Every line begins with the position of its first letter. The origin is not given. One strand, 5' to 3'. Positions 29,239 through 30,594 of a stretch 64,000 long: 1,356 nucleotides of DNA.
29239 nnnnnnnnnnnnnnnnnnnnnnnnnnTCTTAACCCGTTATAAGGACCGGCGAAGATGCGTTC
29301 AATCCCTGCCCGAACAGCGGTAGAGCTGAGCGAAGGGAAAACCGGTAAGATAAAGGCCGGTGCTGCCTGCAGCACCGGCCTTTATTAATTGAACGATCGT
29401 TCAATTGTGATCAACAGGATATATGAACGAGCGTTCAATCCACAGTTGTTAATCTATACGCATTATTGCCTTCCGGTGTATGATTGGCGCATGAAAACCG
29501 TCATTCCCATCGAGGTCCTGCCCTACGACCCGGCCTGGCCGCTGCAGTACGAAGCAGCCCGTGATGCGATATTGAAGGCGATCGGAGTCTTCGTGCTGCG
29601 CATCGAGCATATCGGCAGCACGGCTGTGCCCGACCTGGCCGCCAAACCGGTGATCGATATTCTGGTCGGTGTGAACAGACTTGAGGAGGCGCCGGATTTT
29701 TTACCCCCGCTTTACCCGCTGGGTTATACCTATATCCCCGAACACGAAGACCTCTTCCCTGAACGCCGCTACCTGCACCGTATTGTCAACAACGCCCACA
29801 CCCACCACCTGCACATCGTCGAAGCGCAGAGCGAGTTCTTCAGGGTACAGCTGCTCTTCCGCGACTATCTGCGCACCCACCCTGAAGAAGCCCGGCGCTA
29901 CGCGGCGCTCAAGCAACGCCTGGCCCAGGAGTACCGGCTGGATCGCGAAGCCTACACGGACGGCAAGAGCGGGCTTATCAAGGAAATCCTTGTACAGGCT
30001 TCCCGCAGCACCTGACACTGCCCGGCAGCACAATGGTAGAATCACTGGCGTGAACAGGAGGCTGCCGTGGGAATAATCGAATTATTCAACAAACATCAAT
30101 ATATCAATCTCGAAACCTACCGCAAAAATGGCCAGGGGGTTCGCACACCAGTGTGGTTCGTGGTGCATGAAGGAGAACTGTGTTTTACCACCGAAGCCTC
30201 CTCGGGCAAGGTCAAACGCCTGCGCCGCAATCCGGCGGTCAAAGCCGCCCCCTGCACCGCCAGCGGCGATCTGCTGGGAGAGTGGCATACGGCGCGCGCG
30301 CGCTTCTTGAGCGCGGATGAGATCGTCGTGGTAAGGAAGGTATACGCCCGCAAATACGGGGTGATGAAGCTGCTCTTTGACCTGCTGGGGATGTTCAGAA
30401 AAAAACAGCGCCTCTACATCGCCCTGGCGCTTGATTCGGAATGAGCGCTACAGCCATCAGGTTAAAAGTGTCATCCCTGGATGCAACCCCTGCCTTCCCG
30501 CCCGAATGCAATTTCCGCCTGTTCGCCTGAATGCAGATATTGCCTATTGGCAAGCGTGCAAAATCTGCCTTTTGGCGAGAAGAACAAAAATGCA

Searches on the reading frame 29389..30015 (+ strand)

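Call 7: search_protein_families(library=pfam, proteins=[window:29389-30015:+], max_evalue=0.01)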
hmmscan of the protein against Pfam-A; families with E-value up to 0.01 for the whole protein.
window:29389-30015:+ (208 aa): 1 family
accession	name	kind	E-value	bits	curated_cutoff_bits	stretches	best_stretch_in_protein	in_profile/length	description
PF04229.20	GrpB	-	2e-51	174.7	25.5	1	40-201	1-157/159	GrpB protein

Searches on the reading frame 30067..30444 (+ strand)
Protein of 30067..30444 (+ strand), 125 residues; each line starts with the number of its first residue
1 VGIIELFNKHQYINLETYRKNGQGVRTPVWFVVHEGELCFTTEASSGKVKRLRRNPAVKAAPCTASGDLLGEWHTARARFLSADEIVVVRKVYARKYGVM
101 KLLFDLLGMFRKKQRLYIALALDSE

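Call 7: search_protein_families(library=pfam, proteins=[window:30067-30444:+], max_evalue=0.01)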
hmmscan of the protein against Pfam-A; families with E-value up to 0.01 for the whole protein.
window:30067-30444:+ (125 aa): 1 family
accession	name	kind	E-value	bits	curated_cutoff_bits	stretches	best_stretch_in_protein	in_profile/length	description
PF01243.27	PNPOx_N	-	7.4e-05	23.6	28.1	1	5-59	7-60/120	Pyridoxamine 5'-phosphate oxidase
